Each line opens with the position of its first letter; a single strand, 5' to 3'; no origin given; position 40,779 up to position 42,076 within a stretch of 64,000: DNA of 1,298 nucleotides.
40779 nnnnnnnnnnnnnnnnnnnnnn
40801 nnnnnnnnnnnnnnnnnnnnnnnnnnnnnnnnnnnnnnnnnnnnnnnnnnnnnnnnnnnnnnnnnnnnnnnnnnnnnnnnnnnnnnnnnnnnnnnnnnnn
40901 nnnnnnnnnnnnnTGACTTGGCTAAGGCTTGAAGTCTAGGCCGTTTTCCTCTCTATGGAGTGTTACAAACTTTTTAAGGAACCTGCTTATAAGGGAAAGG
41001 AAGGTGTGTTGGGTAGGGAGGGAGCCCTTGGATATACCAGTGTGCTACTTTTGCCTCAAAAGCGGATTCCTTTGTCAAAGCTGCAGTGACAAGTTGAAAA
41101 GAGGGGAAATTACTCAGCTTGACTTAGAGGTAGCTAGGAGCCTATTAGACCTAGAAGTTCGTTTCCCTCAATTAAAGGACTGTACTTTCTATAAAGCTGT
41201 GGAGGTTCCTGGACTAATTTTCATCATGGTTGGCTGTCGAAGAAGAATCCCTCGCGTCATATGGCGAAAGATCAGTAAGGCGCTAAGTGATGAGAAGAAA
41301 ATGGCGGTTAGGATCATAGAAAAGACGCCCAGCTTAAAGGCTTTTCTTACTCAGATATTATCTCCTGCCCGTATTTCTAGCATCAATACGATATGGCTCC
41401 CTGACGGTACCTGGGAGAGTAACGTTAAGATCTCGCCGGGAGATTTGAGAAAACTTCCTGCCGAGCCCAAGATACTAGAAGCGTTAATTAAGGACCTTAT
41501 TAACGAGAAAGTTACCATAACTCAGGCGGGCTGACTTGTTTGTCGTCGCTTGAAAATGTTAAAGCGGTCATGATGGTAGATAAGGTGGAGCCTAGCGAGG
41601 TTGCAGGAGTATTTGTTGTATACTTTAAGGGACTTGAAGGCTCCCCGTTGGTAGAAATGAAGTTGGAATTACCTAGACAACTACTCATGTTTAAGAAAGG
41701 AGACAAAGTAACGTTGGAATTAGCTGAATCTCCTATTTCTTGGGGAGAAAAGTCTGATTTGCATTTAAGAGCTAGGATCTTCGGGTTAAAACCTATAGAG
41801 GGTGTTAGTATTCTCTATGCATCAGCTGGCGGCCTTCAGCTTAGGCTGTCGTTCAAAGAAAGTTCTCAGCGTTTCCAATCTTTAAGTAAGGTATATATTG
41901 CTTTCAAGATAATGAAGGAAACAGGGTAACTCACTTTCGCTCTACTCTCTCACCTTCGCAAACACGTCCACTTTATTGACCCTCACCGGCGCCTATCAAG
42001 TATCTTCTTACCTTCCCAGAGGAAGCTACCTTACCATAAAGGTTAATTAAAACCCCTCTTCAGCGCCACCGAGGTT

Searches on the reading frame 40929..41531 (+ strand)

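Call 3: search_protein_families(library=pfam, proteins=[window:40929-41531:+], max_evalue=0.01)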
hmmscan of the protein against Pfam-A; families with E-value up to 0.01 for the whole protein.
window:40929-41531:+ (201 aa): 1 family
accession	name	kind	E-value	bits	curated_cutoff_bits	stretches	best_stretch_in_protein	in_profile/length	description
PF13184.12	KH_5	-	2.5e-06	28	27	1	112-153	30-68/69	NusA-like KH domain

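Call 51: search_protein_families(library=ncbifam, proteins=[window:40929-41531:+], max_evalue=0.01)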
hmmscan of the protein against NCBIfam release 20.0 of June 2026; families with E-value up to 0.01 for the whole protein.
window:40929-41531:+ (201 aa): 1 family
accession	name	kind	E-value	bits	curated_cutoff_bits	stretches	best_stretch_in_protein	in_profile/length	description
NF005013.0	PRK06418.1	equivalog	8.2e-50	168.8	175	1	35-198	2-164/166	transcription elongation factor NusA-like protein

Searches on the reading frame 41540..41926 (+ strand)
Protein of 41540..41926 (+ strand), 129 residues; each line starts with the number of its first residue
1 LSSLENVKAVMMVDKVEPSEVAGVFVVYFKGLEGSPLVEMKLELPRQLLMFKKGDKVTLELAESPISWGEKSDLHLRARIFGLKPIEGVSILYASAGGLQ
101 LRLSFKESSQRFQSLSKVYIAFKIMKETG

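Call 3: search_protein_families(library=pfam, proteins=[window:41540-41926:+], max_evalue=0.01)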
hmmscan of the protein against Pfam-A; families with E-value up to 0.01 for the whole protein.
window:41540-41926:+ (129 aa): 1 family
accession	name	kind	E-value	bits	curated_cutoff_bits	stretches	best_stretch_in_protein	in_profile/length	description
PF16992.11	RNA_pol_RpbG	-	1.2e-05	25.7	27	1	8-122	3-116/119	DNA-directed RNA polymerase, subunit G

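Call 51: search_protein_families(library=ncbifam, proteins=[window:41540-41926:+], max_evalue=0.01)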
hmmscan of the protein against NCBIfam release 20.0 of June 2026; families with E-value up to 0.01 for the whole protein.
window:41540-41926:+ (129 aa): 0 families

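Call 65: search_solved_structures(query=window:41540-41926:+, max_evalue=1)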
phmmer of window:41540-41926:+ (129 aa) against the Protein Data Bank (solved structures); distinct sequences matched with E-value up to 1: 0.
